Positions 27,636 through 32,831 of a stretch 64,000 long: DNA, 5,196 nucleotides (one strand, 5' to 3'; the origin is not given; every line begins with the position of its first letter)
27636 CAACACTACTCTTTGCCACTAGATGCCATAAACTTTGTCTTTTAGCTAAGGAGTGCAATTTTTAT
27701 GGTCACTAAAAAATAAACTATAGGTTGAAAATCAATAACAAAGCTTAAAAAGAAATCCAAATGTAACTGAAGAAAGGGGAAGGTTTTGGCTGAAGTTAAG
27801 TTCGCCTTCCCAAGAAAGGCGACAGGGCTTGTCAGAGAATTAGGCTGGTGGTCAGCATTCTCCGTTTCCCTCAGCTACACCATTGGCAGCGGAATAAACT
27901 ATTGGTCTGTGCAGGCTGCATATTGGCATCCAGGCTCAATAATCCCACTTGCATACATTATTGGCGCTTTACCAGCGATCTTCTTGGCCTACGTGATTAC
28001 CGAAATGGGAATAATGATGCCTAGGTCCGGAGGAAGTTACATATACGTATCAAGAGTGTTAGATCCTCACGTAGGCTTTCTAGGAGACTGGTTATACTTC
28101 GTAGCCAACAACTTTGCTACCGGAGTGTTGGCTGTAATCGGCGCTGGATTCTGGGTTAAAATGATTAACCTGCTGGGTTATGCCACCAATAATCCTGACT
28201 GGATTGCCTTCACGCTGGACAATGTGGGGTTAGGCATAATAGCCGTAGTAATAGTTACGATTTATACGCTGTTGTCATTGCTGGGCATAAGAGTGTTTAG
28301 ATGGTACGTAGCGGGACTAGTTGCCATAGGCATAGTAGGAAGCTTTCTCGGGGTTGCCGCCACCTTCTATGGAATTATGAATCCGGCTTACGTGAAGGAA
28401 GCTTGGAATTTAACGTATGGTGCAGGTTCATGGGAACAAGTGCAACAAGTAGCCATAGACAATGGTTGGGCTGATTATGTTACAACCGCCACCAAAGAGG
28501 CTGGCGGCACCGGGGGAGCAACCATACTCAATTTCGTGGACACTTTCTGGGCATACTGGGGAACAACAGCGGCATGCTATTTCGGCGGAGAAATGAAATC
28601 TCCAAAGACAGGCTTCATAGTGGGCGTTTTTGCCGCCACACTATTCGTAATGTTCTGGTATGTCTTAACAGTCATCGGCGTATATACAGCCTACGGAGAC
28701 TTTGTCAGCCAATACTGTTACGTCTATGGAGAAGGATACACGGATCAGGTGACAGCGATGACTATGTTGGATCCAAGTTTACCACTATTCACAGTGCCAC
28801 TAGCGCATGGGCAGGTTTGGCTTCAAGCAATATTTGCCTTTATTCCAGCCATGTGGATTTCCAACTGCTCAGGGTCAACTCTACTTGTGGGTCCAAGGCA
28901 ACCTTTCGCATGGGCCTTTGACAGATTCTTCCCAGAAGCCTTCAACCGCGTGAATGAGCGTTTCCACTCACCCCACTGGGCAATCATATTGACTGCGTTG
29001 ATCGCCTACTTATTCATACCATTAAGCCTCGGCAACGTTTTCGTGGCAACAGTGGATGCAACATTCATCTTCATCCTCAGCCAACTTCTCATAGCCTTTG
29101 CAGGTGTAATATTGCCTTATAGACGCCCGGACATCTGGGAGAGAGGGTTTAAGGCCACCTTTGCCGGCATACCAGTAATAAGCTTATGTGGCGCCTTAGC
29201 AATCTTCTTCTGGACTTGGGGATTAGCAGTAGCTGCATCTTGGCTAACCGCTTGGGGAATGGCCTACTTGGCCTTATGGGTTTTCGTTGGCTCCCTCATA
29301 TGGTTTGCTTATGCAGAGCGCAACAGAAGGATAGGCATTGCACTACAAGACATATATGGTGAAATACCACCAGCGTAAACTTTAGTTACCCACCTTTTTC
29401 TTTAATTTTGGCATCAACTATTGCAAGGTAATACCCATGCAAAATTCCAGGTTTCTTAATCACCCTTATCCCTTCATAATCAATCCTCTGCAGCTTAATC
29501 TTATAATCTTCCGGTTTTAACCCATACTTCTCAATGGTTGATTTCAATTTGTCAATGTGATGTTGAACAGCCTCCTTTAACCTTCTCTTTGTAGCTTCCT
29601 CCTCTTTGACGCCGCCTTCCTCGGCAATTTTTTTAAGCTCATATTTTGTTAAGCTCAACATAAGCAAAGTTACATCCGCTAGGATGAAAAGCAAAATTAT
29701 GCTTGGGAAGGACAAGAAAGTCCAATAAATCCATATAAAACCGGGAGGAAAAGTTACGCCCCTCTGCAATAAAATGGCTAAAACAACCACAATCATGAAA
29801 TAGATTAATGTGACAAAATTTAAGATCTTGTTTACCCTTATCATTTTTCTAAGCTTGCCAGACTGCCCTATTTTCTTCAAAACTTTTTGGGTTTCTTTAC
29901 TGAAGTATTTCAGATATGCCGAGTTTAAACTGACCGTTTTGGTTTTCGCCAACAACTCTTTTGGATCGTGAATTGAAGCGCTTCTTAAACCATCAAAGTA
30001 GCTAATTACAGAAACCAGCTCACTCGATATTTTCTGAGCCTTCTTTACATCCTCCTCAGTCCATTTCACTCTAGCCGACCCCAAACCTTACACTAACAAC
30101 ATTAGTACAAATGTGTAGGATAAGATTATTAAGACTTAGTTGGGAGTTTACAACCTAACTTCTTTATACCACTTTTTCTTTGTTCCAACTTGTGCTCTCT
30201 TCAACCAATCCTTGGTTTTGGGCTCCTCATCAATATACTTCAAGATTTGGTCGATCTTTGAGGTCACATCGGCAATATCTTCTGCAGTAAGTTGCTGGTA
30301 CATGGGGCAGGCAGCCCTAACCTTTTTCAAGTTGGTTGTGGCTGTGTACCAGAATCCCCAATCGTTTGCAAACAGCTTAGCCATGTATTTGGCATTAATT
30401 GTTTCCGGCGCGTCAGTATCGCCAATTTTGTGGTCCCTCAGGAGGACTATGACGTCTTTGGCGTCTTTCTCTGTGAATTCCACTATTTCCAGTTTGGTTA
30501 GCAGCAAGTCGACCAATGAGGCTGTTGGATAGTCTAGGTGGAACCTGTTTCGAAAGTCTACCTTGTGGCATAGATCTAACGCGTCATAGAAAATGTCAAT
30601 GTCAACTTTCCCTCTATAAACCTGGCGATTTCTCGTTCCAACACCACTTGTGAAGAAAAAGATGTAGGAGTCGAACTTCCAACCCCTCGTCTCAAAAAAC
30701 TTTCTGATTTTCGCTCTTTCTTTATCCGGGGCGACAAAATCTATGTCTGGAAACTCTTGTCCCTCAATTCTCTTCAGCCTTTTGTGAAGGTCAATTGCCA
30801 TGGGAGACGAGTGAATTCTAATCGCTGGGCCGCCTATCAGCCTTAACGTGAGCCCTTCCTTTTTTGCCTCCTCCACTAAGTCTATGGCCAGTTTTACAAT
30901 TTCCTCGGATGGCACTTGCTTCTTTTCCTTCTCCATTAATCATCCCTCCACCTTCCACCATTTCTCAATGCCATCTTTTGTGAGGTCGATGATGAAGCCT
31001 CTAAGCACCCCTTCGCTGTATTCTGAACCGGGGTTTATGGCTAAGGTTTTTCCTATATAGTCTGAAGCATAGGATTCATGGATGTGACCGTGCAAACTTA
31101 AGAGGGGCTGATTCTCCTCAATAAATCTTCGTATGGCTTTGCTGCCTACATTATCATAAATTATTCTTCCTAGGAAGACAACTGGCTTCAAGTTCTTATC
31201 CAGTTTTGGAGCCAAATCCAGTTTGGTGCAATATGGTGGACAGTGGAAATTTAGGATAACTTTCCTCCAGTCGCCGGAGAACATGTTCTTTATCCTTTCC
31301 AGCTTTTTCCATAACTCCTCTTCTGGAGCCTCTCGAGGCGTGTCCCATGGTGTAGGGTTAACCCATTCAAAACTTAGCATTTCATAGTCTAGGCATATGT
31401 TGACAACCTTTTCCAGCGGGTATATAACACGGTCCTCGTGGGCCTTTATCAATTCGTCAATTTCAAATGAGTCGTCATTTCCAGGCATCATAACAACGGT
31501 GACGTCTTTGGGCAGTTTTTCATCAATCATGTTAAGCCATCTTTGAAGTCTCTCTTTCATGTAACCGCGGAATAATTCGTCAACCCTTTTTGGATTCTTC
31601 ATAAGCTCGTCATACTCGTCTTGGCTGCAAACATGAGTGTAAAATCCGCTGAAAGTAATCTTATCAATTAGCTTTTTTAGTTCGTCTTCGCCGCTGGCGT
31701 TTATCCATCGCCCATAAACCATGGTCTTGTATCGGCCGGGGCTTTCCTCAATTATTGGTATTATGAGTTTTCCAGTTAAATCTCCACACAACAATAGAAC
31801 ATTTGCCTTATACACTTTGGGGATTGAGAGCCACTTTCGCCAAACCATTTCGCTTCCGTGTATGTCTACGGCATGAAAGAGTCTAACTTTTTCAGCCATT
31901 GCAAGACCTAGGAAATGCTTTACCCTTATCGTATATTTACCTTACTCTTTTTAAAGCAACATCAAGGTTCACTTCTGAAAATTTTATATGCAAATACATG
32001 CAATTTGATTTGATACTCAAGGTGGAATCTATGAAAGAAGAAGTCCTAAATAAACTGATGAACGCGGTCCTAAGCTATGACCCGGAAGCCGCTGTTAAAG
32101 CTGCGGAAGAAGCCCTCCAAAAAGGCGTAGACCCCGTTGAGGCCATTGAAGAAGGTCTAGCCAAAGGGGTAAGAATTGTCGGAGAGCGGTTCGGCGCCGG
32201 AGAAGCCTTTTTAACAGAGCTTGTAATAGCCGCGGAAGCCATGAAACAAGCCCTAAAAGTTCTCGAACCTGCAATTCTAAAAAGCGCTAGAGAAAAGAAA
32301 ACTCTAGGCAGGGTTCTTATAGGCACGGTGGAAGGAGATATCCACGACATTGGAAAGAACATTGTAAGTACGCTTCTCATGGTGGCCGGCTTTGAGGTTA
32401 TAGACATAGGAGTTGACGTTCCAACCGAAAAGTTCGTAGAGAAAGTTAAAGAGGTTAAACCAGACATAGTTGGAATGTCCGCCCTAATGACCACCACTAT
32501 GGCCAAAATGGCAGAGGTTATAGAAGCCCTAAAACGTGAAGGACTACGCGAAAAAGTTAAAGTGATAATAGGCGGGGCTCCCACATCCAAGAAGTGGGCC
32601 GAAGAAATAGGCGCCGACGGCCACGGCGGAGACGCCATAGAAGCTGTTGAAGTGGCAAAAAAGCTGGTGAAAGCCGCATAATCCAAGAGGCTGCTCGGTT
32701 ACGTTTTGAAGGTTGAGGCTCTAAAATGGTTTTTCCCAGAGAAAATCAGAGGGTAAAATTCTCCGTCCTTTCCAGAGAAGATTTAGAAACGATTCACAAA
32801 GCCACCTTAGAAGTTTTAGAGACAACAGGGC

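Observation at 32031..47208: Four non-pyrrolysine MttB-family methyltransferases, two corrinoid carriers and one MtrH in a 15-kb island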

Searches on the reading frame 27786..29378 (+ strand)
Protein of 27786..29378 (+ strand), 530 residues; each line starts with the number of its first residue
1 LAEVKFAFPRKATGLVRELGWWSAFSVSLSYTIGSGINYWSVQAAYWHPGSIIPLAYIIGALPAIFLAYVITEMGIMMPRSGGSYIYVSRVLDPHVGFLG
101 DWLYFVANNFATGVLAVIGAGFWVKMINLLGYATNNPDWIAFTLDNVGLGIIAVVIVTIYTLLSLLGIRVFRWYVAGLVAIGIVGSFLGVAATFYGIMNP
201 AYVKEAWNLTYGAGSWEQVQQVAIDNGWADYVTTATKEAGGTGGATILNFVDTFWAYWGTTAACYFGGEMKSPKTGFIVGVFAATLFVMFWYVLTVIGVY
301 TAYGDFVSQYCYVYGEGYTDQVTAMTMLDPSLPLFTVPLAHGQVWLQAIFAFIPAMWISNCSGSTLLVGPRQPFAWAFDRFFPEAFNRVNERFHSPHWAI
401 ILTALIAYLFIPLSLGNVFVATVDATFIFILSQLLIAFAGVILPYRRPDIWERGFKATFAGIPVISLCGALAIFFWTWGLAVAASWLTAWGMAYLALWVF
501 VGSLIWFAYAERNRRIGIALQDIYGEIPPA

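Call 6: search_protein_families(library=pfam, proteins=[window:27786-29378:+])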
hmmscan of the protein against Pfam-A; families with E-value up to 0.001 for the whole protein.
window:27786-29378:+ (530 aa): 2 families
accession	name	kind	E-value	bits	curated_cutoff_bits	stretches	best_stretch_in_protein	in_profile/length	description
PF13520.12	AA_permease_2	-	4e-25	89.1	27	1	19-498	1-421/427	Amino acid permease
PF00324.27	AA_permease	-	3.6e-16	59.4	24.6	1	50-513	29-461/470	Amino acid permease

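Call 69: search_protein_families(library=ncbifam, proteins=[window:27786-29378:+], max_evalue=0.001)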
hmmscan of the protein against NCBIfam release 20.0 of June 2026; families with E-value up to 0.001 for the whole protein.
window:27786-29378:+ (530 aa): 7 families
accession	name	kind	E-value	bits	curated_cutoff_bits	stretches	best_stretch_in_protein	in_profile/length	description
TIGR00909.1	2A0306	subfamily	6.3e-24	84.7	556.8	1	15-509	1-429/429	amino acid transporter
NF008466.1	PRK11357.1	equivalog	4.2e-11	42.4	800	1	14-131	5-127/446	fructoselysine/psicoselysine transporter FrlA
NF053761.1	BrChAATpBcaP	equivalog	3.4e-10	39.6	690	2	11-192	16-200/460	branched-chain amino acid transporter BcaP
TIGR00906.1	2A0303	subfamily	1.6e-06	26.9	681.7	1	11-410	25-399/602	cationic amino acid transport permease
TIGR00930.1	2a30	subfamily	6e-06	24.7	953.4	1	52-488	116-529/936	K-Cl cotransporter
TIGR00911.1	2A0308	subfamily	3.2e-05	22.6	701.8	1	15-149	44-177/505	L-type amino acid transporter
NF040513.1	antiport_TyrP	equivalog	6.1e-05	21.9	630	0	53-171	38-140/465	tyrosine-tyramine antiporter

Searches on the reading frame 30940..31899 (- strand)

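Call 7: search_protein_families(library=pfam, proteins=[window:30940-31899:-], max_evalue=0.01)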
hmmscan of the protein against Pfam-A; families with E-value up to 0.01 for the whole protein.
window:30940-31899:- (319 aa): 3 families
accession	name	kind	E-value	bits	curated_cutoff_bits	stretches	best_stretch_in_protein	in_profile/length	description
PF00149.33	Metallophos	-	7.7e-07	30.2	21.5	1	120-275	49-190/191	Calcineurin-like phosphoesterase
PF14582.11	Metallophos_3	-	0.00019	21.3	28.2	0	250-298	196-243/259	Metallophosphoesterase, calcineurin superfamily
PF12850.12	Metallophos_2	-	0.0011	19.4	27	0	261-292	104-134/154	Calcineurin-like phosphoesterase superfamily domain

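Call 69: search_protein_families(library=ncbifam, proteins=[window:30940-31899:-], max_evalue=0.001)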
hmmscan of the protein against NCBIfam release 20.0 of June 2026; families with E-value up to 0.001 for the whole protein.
window:30940-31899:- (319 aa): 0 families

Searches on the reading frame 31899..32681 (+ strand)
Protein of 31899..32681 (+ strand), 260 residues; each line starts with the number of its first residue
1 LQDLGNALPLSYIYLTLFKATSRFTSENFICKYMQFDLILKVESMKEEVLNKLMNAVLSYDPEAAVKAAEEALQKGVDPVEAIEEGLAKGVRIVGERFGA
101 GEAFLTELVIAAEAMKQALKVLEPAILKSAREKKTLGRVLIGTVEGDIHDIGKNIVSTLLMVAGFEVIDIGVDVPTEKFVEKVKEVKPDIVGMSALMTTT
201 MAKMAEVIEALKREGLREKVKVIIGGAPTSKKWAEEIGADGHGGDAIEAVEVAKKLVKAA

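Call 4: search_protein_families(library=pfam, proteins=[window:31899-32681:+])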
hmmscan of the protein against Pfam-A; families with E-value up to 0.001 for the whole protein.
window:31899-32681:+ (260 aa): 2 families
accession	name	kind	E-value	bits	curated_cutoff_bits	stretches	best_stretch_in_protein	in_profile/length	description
PF02310.24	B12-binding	-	6.1e-31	107.2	32.1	1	137-250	1-120/121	B12 binding domain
PF02607.22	B12-binding_2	-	2e-20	73.2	23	1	50-123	2-74/74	B12 binding domain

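Call 60: search_solved_structures(query=window:32031-32681:+, max_evalue=1e-10)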
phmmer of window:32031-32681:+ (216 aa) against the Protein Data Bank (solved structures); distinct sequences matched with E-value up to 1e-10: 17.
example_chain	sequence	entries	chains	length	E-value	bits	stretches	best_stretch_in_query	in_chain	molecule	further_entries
7xcn_M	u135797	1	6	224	2.2e-62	213.6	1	2-210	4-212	Trimethylamine methyltransferase corrinoid protein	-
1y80_A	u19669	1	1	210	2.2e-50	174.4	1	8-213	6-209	Predicted cobalamin binding protein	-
4jgi_A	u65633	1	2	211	7.9e-45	156.3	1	15-212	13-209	Putative uncharacterized protein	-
3ezx_A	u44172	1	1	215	1.4e-43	152.2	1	3-211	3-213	Monomethylamine corrinoid protein 1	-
1bmt_A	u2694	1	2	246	5e-40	140.6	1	19-190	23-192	METHIONINE SYNTHASE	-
3bul_A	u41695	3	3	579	9.9e-39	136.4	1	20-189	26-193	Methionine synthase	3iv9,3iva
1k7y_A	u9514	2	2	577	9.7e-38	133.2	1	20-189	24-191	methionine synthase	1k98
8ssd_A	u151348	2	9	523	2.5e-29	105.7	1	21-195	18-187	Methionine synthase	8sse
9cbp_A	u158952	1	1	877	3.5e-29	105.3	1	19-195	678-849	Methionine synthase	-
2i2x_B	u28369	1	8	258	4.7e-29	104.8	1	2-213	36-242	Methyltransferase 1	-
8ssc_A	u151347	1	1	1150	5.8e-29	104.5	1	19-195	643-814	Methionine synthase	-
9cbq_A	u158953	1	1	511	1.6e-28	103.1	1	18-195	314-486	Methionine synthase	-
9cbo_A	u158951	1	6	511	2.3e-28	102.6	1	18-195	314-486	Methionine synthase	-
9cbr_A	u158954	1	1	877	7.5e-28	100.9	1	19-195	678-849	Methionine synthase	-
8g3h_A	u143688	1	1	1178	5.3e-27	98.1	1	28-194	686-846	Methionine synthase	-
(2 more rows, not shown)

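Call 69: search_protein_families(library=ncbifam, proteins=[window:32031-32681:+], max_evalue=0.001)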
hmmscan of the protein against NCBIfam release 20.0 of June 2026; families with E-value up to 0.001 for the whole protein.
window:32031-32681:+ (216 aa): 16 families
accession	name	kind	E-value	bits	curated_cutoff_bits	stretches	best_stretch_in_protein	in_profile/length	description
TIGR02370.1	pyl_corrinoid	subfamily_domain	3e-69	232.4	215.3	1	8-205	1-197/197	methyltransferase cognate corrinoid protein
NF047995.1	corrinoid_MtgC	exception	1.9e-65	220.4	310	1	4-213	3-213/215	glycine betaine-specific corrinoid protein MtgC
NF041607.1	dimeth_corrin_MtbC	equivalog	4.8e-64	215.6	350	1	10-212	2-202/203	dimethylamine corrinoid protein MtbC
NF047996.1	corrin_MtgC_2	exception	1.2e-59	201.3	370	1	8-214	7-211/212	glycine betaine-specific corrinoid protein MtgC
TIGR02082.1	metH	equivalog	5e-51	173.5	1010.85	1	4-215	645-860/1182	methionine synthase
NF007024.0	PRK09490.1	equivalog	7.8e-44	149.8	1497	1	7-189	663-846/1234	methionine synthase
NF040669.1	MtaC2_Meth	equivalog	1e-43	149.6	450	1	2-214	39-247/267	methanol--corrinoid protein MtaC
NF040655.1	MtaC_Meth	equivalog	2.1e-39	135.1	420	1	2-215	32-240/253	methanol--corrinoid protein MtaC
NF002612.0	PRK02261.1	equivalog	1.2e-13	50.8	110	1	94-183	5-93/148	methylaspartate mutase subunit S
NF052385.1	Lys_5_6_beta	equivalog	5.7e-12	45.8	280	1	119-214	137-235/241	lysine 5,6-aminomutase subunit beta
NF052513.1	TransRegCarH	equivalog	1.2e-09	37.8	400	1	4-195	82-261/274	HTH-type transcriptional repressor CarH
TIGR00640.1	acid_CoA_mut_C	subfamily_domain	1.5e-09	37.9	57.45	1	94-183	4-92/132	methylmalonyl-CoA mutase C-terminal domain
TIGR01501.1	MthylAspMutase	equivalog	2.6e-09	36.9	135.8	1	95-183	4-91/134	methylaspartate mutase subunit S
NF006944.0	PRK09426.1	equivalog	7e-09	34.2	876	1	47-212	544-710/721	methylmalonyl-CoA mutase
NF040743.1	ornith_mutase_E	equivalog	4.3e-08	31.6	800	1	76-215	580-725/730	D-ornithine 4,5-aminomutase subunit OraE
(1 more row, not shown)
